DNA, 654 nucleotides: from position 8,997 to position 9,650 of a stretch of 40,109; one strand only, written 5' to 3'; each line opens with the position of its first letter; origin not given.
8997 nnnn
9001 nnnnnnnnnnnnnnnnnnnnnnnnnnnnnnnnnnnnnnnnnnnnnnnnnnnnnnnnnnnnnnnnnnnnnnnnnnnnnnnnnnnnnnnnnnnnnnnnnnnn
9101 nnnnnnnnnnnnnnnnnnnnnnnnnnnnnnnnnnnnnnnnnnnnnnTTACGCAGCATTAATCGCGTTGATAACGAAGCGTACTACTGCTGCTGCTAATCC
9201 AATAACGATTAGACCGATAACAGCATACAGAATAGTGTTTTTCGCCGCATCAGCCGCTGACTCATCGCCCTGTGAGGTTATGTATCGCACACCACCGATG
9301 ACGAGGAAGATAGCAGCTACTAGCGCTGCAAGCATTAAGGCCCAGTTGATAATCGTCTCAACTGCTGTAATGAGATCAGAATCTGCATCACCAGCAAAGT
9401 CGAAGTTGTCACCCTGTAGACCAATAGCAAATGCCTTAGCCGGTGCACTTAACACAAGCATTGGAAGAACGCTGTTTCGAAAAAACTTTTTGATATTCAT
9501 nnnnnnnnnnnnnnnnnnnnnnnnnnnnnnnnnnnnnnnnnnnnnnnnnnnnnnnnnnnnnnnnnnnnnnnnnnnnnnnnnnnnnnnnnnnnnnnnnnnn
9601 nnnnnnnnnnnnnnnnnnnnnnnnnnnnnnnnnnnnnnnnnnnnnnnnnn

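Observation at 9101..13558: Ten-gene translationally coupled operon: methyltransferase, orphan SBP lipoprotein, then seven tandem VirB2/TrbC-like mini-pilins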

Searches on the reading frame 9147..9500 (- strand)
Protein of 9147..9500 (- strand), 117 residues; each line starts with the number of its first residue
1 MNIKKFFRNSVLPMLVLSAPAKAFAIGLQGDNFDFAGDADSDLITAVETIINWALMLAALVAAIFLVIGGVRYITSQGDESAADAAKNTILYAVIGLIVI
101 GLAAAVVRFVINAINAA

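Call 3: search_protein_families(library=pfam, proteins=[window:9147-9500:-], max_evalue=1)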
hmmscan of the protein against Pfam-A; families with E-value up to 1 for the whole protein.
window:9147-9500:- (117 aa): 4 families
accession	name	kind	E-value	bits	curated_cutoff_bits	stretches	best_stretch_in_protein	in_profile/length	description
PF18895.5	T4SS_pilin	-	4.8e-13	49.4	26.6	1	45-110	7-71/71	Type IV secretion system pilin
PF02322.20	Cyt_bd_oxida_II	-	0.006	16.4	35.6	1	6-107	117-208/302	Cytochrome bd terminal oxidase subunit II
PF04290.18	DctQ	-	0.04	14.3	28.3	1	47-115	61-128/132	Tripartite ATP-independent periplasmic transporters, DctQ component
PF19747.4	DUF6234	-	0.51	11.2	27.5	1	59-113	20-74/129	Family of unknown function (DUF6234)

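Call 34: search_solved_structures(query=A2, max_evalue=10, show_alignments=2)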
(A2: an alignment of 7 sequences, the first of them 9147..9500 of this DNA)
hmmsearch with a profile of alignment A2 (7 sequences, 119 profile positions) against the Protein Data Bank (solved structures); distinct sequences matched with E-value up to 10: 1.
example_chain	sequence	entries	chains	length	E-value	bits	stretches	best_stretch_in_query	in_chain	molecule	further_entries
7zm5_A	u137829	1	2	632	0.21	14.9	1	41-92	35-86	Attachment glycoprotein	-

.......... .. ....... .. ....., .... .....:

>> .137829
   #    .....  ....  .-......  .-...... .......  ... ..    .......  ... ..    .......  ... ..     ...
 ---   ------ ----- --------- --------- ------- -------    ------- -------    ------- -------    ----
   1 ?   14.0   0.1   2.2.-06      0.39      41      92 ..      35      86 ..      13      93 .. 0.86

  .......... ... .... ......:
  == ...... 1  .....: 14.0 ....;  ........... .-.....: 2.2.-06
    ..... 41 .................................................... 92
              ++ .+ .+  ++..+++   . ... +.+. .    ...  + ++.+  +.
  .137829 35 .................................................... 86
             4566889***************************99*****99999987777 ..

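Call 39: predict_structure(alignment_id=A2)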
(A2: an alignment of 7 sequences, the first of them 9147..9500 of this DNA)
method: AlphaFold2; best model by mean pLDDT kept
length: 117 residues; sequences in the alignment: 7
mean_pLDDT: 71.6   pTM: 0.50
mean pLDDT of the five models: 71.6, 68.8, 64.9, 64.4, 63.5
residues with pLDDT >= 90: 10; 70-90: 64; 50-70: 13; < 50: 30
segments of 3 or more residues with pLDDT < 50: 1-8, 19-37
pLDDT, mean of each block of 10 residues (from residue 1): 49 49 44 47 77 84 89 87 89 89 83 75
secondary structure, 60 per line:
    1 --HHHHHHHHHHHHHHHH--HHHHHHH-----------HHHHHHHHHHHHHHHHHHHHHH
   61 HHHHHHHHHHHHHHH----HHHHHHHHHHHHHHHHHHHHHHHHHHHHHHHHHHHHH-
elements in order: H3-18 H21-27 H39-75 H80-116

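Call 42: fold_search(model_id=the predicted structure, library=pdb)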
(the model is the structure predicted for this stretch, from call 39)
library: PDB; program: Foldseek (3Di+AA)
matches with E <= 10: 229; with E <= 0.001: 0
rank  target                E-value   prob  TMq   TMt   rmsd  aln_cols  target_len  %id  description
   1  6cnn_A                1.3e+00  0.77  0.55  0.19  17.8       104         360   12  Cryo-EM structure of the human SK4/calmodulin channel complex in the Ca2+ bound state I (released 2018-05-02)
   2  1a91_MODEL_1_A        1.6e+00  0.77  0.47  0.65   2.8        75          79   19  SUBUNIT C OF THE F1FO ATP SYNTHASE OF ESCHERICHIA COLI; NMR, 10 STRUCTURES (released 1998-07-01)
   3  9o53_A                1.7e+00  0.60  0.53  0.19  17.0       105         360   11  Cryo-EM structure of the human SK2-4 chimera/calmodulin channel complex bound to a small molecule inhibitor (released 2025-07-09)
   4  7p3r_A                1.9e+00  0.72  0.47  0.19   3.0        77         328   21  Helical structure of the toxin MakA from Vibrio cholera (released 2022-02-23)
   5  6qum_Q                1.9e+00  0.54  0.43  0.61   4.0        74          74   22  Thermus thermophilus V/A-type ATPase/synthase, rotational state 1 (released 2019-08-28)
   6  8tsh_L                2.0e+00  0.13  0.24  0.14   8.8        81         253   14  S. thermodepolymerans KpsMT(E151Q)-KpsE in complex with ATP (released 2024-04-17)
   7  9a65_B                2.1e+00  0.85  0.54  0.11   2.6        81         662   14  Integrative model of YVAQ-MCPB by crosslinking MS and deep learning (released 2024-09-18)
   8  9o48_A                2.1e+00  0.80  0.54  0.18   3.9        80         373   10  Cryo-EM structure of the human SK2-4 chimera/calmodulin channel complex in the Ca2+ bound state (released 2025-07-09)
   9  8tt3_H                2.1e+00  0.33  0.39  0.21  23.0       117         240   14  S. thermodepolymerans KpsM-KpsE in Glycolipid 2 state with rigid body fitted KpsT (released 2024-04-17)
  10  6s1k_E                2.4e+00  0.25  0.34  0.37   5.4        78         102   13  E. coli Core Signaling Unit, carrying QQQQ receptor mutation (released 2020-01-22)
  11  9o51_A                2.5e+00  0.72  0.53  0.20   4.0        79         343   11  Cryo-EM structure of the human SK2-4 chimera/calmodulin channel complex in the Ca2+ free state (released 2025-07-09)
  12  3tul_B                2.5e+00  0.44  0.56  0.51   5.8       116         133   10  Crystal structure of N-terminal region of Type III Secretion Major Translocator SipB (residues 82-226) (released 2012-02-15)
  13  7c7e                  2.5e+00  0.20  0.30  0.25  13.6        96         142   18  Crystal structure of C terminal domain of Escherichia coli DgoR (released 2021-01-20)
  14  9qgy_G                2.7e+00  0.54  0.49  0.19   3.6        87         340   13  Structure of the YbjP lipoprotein bound to the MacAB-TolC tripartite efflux pump (released 2026-03-25)
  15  3g6b_B                2.8e+00  0.08  0.25  0.17  28.1       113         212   12  Crystal structure of a Soluble Chemoreceptor from Thermotoga maritima Asn217Ile mutant (released 2009-07-28)
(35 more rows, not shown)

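Call 46: search_protein_families(library=ncbifam, proteins=[window:9147-9500:-], max_evalue=0.01)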
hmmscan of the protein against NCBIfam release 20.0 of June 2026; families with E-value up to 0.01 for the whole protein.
window:9147-9500:- (117 aa): 1 family
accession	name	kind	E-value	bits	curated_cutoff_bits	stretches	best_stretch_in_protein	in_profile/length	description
NF045849.1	ICE_MMCAP2_0565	equivalog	3.4e-07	29.8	40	1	43-114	9-80/80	Mbov_0395 family pilin-like conjugal transfer protein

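Call 55: find_homologous_proteins(query=A2, max_evalue=0.001)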
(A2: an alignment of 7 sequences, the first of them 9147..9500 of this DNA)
Query A2 (7 sequences) (117 aa, profile of the alignment): 1153 proteins with E <= 0.001 among 8000 candidates; the best 120 are listed.
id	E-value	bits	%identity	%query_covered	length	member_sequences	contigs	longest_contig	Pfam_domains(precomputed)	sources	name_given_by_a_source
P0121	1.1e-45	172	48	78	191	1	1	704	PF18895.6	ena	-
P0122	1.0e-40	156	100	100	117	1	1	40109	PF18895.6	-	-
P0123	3.0e-38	148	46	82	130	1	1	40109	PF18895.6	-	-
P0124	5.0e-37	144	77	100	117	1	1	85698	PF18895.6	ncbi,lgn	ncbi:MAG: hypothetical protein WD200_01760 [Candidatus Andersenbacteria bacterium]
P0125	7.9e-36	141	72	100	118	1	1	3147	PF18895.6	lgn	-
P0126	6.5e-35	138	52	52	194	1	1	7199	PF18895.6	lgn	-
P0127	4.0e-34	135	36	56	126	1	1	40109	PF18895.6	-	-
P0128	1.7e-32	130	53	99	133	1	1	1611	PF18895.6,PF04956.19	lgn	-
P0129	2.1e-32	129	58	91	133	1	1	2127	PF18895.6,PF04956.19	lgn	-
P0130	5.2e-32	128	62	40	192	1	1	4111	PF18895.6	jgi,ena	-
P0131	1.2e-31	127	56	62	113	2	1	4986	PF18895.6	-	-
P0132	1.5e-31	127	41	64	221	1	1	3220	PF18895.6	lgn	-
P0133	3.0e-31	126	48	62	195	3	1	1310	PF18895.6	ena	-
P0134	3.9e-31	125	44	54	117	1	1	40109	PF18895.6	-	-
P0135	4.2e-31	125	60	96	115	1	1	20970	PF18895.6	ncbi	-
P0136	7.3e-31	125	56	91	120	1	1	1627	PF18895.6,PF04956.19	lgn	-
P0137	1.1e-30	124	56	98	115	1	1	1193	PF18895.6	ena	-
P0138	1.6e-30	123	65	70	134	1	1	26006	PF18895.6,PF04956.19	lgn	-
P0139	1.9e-30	123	56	99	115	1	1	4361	PF18895.6,PF04956.19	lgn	-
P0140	2.6e-30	123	59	100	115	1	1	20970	PF18895.6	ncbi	-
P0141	3.4e-30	122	39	82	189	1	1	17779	PF18895.6,PF19607.5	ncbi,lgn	-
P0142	3.9e-30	122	48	94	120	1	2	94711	PF18895.6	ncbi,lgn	ncbi:MAG: pilin [Candidatus Andersenbacteria bacterium]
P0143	4.1e-30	122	41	62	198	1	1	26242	PF18895.6,PF04956.19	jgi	-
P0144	9.1e-30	121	57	98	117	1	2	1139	PF18895.6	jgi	jgi:hypothetical protein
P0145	1.0e-29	121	55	97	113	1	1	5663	PF18895.6,PF04956.19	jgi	jgi:hypothetical protein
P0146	1.8e-29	120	55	91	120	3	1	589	PF18895.6,PF04956.19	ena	-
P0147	2.3e-29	120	62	85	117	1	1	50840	PF18895.6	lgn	-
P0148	3.0e-29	119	70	69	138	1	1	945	PF18895.6,PF04956.19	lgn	-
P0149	3.2e-29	119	41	65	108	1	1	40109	PF18895.6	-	-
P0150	3.6e-29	119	58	100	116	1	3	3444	PF18895.6,PF04956.19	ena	-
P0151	4.6e-29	119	54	97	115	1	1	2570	PF18895.6,PF04956.19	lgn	-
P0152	5.2e-29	119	51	100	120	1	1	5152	PF18895.6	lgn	-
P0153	5.5e-29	118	69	74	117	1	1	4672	PF18895.6,PF04956.19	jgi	jgi:uncharacterized membrane protein YidH (DUF202 family)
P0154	6.4e-29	118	52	99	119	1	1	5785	PF18895.6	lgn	-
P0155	7.8e-29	118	66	70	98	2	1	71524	PF18895.6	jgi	-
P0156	1.0e-28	118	64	82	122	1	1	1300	PF18895.6,PF04956.19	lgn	-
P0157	1.1e-28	117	55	100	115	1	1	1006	PF18895.6,PF04956.19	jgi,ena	-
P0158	1.2e-28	117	57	98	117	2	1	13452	PF18895.6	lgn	-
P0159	1.2e-28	117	61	98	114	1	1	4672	PF18895.6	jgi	jgi:uncharacterized membrane protein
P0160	1.9e-28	117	50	97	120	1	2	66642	PF18895.6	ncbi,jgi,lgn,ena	-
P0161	2.2e-28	117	57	98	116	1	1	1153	PF18895.6,PF04956.19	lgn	-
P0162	2.9e-28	116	67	72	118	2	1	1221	PF18895.6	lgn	-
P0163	3.4e-28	116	63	75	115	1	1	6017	PF18895.6,PF04956.19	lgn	-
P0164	4.2e-28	116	54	98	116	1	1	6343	PF18895.6,PF04956.19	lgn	-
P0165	4.4e-28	116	58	96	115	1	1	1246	PF18895.6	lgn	-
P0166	4.7e-28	115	48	99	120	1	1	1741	PF18895.6,PF04956.19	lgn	-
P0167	5.0e-28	115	47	99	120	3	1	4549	PF18895.6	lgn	-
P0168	7.8e-28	115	57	85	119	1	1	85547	PF18895.6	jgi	jgi:hypothetical protein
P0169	8.6e-28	115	60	80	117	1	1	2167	PF18895.6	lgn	-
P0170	9.3e-28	115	59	93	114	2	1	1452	PF18895.6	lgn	-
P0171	9.4e-28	114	57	83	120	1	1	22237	PF18895.6,PF04956.19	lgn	-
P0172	1.1e-27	114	39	56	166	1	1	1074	PF18895.6,PF04956.19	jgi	jgi:quinol-cytochrome oxidoreductase complex cytochrome b subunit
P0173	1.2e-27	114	37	58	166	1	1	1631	PF18895.6,PF04956.19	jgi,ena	-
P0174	1.3e-27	114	59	97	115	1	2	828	PF18895.6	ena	-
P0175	1.4e-27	114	56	97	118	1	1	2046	PF18895.6,PF04956.19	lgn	-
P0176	1.8e-27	114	56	94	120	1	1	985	PF18895.6,PF04956.19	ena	-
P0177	2.2e-27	113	51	96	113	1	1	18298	PF18895.6,PF04956.19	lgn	-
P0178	2.4e-27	113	56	100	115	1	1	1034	PF18895.6,PF04956.19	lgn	-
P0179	2.6e-27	113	51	99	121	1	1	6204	PF18895.6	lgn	-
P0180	2.9e-27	113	64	74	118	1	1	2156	PF18895.6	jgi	jgi:uncharacterized membrane protein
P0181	5.7e-27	112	64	66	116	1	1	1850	PF18895.6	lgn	-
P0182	7.5e-27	112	65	71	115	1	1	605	PF18895.6,PF04956.19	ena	-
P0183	8.5e-27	111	55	90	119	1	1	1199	PF18895.6,PF04956.19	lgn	-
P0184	9.0e-27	111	68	69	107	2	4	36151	PF18895.6,PF04956.19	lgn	-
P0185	9.0e-27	111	54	82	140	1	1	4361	PF18895.6,PF04956.19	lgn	-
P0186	1.0e-26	111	70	71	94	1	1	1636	PF18895.6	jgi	jgi:TRAP-type C4-dicarboxylate transport system permease small subunit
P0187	1.0e-26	111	51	99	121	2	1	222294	PF18895.6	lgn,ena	-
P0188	1.1e-26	111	60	36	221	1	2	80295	PF18895.6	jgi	jgi:hypothetical protein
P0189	1.1e-26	111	53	100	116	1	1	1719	PF18895.6,PF04956.19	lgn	-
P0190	1.2e-26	111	65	84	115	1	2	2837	PF18895.6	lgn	-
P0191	1.2e-26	111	54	97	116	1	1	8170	PF18895.6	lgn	-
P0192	1.2e-26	111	65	69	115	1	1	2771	PF18895.6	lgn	-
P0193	1.3e-26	111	57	89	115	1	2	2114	PF18895.6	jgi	-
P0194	1.7e-26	110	65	80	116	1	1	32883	PF18895.6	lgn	-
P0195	2.1e-26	110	60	81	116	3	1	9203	PF18895.6,PF04956.19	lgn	-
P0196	2.2e-26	110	53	100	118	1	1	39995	PF18895.6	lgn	-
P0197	2.3e-26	110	58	84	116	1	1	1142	PF18895.6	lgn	-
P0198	2.3e-26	110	53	97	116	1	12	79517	PF18895.6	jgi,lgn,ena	-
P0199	2.5e-26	110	64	62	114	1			PF18895.6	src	-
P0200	2.6e-26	110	53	91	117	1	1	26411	PF18895.6,PF04956.19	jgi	jgi:heme/copper-type cytochrome/quinol oxidase subunit 2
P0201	3.1e-26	110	57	67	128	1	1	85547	PF18895.6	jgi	jgi:hypothetical protein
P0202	3.6e-26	109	49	90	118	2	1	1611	PF18895.6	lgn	-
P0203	4.1e-26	109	33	68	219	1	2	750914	PF18895.6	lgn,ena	-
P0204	4.6e-26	109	58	90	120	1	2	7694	PF18895.6,PF13572.12,PF04956.19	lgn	-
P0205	5.1e-26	109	64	75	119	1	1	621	PF18895.6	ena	-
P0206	5.7e-26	109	61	84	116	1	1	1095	PF18895.6,PF04956.19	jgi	jgi:cytochrome bd-type quinol oxidase subunit 2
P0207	5.9e-26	109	61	82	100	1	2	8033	PF18895.6,PF04956.19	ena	-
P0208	6.2e-26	109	52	80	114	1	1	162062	PF18895.6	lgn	-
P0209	6.7e-26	109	50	97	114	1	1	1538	PF18895.6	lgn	-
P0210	8.1e-26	108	57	85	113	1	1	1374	PF18895.6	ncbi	ncbi:MAG: hypothetical protein ACRD4B_03460 [Acidobacteriota bacterium]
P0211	8.9e-26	108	46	87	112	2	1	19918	PF18895.6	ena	-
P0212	9.1e-26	108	61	81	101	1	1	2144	PF18895.6,PF04956.19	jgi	-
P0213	1.2e-25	108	51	100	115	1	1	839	PF18895.6,PF04956.19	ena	-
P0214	1.3e-25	108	55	94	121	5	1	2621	PF18895.6,PF04956.19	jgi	jgi:P pilus assembly chaperone PapD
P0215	1.7e-25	107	58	65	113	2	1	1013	PF18895.6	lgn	-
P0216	1.8e-25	107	64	66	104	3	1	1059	PF18895.6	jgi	jgi:hypothetical protein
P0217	1.8e-25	107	53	100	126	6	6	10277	PF18895.6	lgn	-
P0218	1.9e-25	107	46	99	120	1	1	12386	PF18895.6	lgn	-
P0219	2.3e-25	107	45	85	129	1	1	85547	PF18895.6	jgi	jgi:hypothetical protein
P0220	2.5e-25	107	56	85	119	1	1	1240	PF18895.6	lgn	-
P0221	2.5e-25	107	41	50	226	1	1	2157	PF18895.6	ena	-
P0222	3.2e-25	106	38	68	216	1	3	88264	PF18895.6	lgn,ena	-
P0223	3.2e-25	106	62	85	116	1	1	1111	PF18895.6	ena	-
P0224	3.5e-25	106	53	95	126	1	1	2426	PF18895.6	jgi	-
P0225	4.1e-25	106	60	69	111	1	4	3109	PF18895.6,PF04956.19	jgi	-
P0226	4.6e-25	106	60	64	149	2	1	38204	PF18895.6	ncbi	-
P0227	4.6e-25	106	51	98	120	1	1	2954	PF18895.6,PF04956.19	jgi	-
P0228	7.2e-25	105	59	78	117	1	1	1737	PF18895.6,PF04956.19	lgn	-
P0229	7.5e-25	105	52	72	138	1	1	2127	PF18895.6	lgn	-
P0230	8.8e-25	105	52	95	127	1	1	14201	PF18895.6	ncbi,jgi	-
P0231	1.1e-24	105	57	86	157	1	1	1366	PF18895.6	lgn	-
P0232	1.2e-24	105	49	69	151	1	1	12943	PF18895.6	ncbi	ncbi:MAG: pilin [Candidatus Andersenbacteria bacterium]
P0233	1.2e-24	104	55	78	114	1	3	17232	PF18895.6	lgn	-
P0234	1.5e-24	104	51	97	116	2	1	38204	PF18895.6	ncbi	-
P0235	1.6e-24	104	52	82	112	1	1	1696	PF18895.6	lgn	-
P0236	1.6e-24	104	61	65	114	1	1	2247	PF18895.6,PF04956.19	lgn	-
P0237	2.0e-24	104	54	99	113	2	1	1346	PF18895.6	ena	-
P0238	2.0e-24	104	55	97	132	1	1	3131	PF18895.6,PF04956.19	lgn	-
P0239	2.2e-24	104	49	97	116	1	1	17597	PF18895.6,PF04956.19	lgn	-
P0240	2.6e-24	103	52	99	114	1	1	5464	PF18895.6,PF04956.19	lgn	-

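Call 60: find_encoding_contigs(protein=P0203, flank=10000, max_places=1)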
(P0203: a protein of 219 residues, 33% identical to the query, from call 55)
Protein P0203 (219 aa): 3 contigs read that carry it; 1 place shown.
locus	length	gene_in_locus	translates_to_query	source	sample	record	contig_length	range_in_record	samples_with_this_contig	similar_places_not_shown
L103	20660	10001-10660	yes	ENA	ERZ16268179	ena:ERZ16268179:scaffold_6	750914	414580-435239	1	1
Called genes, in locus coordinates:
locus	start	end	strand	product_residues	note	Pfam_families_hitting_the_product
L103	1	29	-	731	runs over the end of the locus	PF18013:Phage_lysozyme2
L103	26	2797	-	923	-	-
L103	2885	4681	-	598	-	PF12846:AAA_10 (faint), PF01935:DUF87, PF19044:P-loop_TraG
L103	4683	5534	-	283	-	PF26593:TraC-like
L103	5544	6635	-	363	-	PF12666:PrgI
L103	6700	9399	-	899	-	-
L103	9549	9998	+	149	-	PF18895:T4SS_pilin (weak)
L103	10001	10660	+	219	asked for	PF18895:T4SS_pilin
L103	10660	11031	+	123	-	PF18895:T4SS_pilin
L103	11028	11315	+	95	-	PF18895:T4SS_pilin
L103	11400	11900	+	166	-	PF04956:TrbC (faint), PF18895:T4SS_pilin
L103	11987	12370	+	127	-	PF18895:T4SS_pilin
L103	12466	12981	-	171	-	PF17886:ArsA_HSP20 (faint), PF00011:HSP20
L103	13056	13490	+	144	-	-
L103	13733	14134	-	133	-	PF18895:T4SS_pilin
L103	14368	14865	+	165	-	-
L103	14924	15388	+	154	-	-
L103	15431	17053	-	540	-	PF00118:Cpn60_TCP1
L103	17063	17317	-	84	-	PF00166:Cpn10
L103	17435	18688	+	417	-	PF08245:Mur_ligase_M, PF02875:Mur_ligase_C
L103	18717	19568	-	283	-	PF19420:DDAH_eukar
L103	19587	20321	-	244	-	PF08245:Mur_ligase_M (weak)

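Call 61: find_related_loci(query=L103:2885-4681:-, collection=genome_contigs, flank=10000)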
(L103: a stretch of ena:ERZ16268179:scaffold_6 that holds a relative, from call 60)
Query L103:2885-4681:- (598 aa) in genome_contigs; peptide patterns used: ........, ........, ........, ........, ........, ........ (x = any residue, [..] = any of these).
597 stretches matched a pattern (row limit reached: there are more); 586 encode a relative of the query (tblastn E <= 1e-3); the best 80 are kept; 80 distinct loci.
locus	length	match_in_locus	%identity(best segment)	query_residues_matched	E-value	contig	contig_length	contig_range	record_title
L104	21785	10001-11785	99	1-595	0e+0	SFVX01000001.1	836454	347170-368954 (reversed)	MAG: bacterium isolate W2P33.002 Contig2, whole genome shotgun sequence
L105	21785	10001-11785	99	1-595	0e+0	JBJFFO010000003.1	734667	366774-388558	MAG: Candidatus Nanosyncoccaceae bacterium isolate LOHA37_bin.030 NODE_1_length_734667_cov_11.283638, whole genome shotg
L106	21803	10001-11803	92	1-598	0e+0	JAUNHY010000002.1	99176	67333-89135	MAG: Candidatus Saccharibacteria bacterium isolate S28M_St_metabat_115 NODE_113_length_99176_cov_24.356978, whole genome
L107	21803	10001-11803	92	1-598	0e+0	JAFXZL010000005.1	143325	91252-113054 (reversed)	Candidatus Saccharibacteria bacterium isolate RGIG6886 Sheep_Rumen-5__c913319, whole genome shotgun sequence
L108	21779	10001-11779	92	4-597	0e+0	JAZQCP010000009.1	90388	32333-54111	MAG: Candidatus Nanosyncoccaceae bacterium isolate T1900044637_TS20190103.MAGScoT_cleanbin_000087 SGB_1192_k141_247609,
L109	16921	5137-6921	92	4-595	0e+0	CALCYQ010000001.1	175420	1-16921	MAG TPA_asm: uncultured Candidatus Saccharibacteria bacterium isolate ERR1278103_bin.189_CONCOCT_v1.1_MAG genome assembl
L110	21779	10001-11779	91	4-597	0e+0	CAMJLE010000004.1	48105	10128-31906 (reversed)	MAG: uncultured Candidatus Saccharibacteria bacterium isolate SRR12081297_bin.80_metaWRAP_v1.3_MAG genome assembly, cont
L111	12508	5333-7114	90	1-595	0e+0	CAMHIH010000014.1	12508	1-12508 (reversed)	MAG: uncultured Candidatus Saccharibacteria bacterium isolate SRR11784283_bin.40_metaWRAP_v1.3_MAG genome assembly, cont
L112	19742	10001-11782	89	1-596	0e+0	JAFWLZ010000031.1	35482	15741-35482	Candidatus Saccharibacteria bacterium isolate RGIG5861 Sheep_Jejunum-2__c197646, whole genome shotgun sequence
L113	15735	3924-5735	87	1-596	0e+0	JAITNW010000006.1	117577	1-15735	MAG: Candidatus Nomurabacteria bacterium isolate Po218_bin33 k119_1100494, whole genome shotgun sequence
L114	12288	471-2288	86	1-598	0e+0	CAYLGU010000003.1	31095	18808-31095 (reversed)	MAG TPA_asm: uncultured Candidatus Saccharibacteria bacterium isolate SRP192927_co2_944 genome assembly, contig: NODE_18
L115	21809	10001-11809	86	1-598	0e+0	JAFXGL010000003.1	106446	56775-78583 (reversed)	Candidatus Saccharibacteria bacterium isolate RGIG6393 Sheep_Rectum-5__c500, whole genome shotgun sequence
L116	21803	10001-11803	86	1-596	0e+0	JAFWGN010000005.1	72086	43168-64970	Candidatus Saccharibacteria bacterium isolate RGIG5719 Sheep_Ileum-1__c108, whole genome shotgun sequence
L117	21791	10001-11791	86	1-595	0e+0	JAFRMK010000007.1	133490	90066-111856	Candidatus Saccharibacteria bacterium isolate RGIG2602 Goat_Jejunum.Co__c972095, whole genome shotgun sequence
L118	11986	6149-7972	85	1-598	0e+0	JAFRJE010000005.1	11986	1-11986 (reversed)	Candidatus Saccharibacteria bacterium isolate RGIG2518 Goat_Jejunum-4__c45012, whole genome shotgun sequence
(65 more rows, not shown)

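Call 71: find_related_loci(query=window:9147-9500:-, collection=genome_contigs, flank=10000)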
Query window:9147-9500:- (117 aa) in genome_contigs; peptide patterns used: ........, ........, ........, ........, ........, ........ (x = any residue, [..] = any of these).
599 stretches matched a pattern (row limit reached: there are more); 5 encode a relative of the query (tblastn E <= 1e-3); 5 distinct loci.
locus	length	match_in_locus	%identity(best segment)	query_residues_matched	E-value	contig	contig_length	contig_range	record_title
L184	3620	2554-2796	48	38-117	2e-18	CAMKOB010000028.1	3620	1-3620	MAG: uncultured Candidatus Saccharibacteria bacterium isolate SRR12081302_bin.4_metaWRAP_v1.3_MAG genome assembly, conti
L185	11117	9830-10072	48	38-117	1e-17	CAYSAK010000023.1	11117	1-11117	MAG TPA_asm: uncultured Candidatus Saccharibacteria bacterium isolate SRP278969_co1_253 genome assembly, contig: NODE_85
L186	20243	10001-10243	45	36-117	2e-16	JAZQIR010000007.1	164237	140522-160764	MAG: Candidatus Nanosyncoccus sp. isolate T1900044622_TS20190088.MAGScoT_cleanbin_000079 SGB_908_k141_1650434, whole gen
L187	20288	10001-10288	38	11-111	4e-11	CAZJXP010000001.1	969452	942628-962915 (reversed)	MAG TPA_asm: uncultured Methanosarcinales archaeon isolate SRP292972_co2_156 genome assembly, contig: NODE_1_length_9694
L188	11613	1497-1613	47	1-43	8e-6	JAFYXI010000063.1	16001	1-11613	MAG: Clostridia bacterium isolate RGIG7507 Water_buffalos_Colon.Co__c2177110, whole genome shotgun sequence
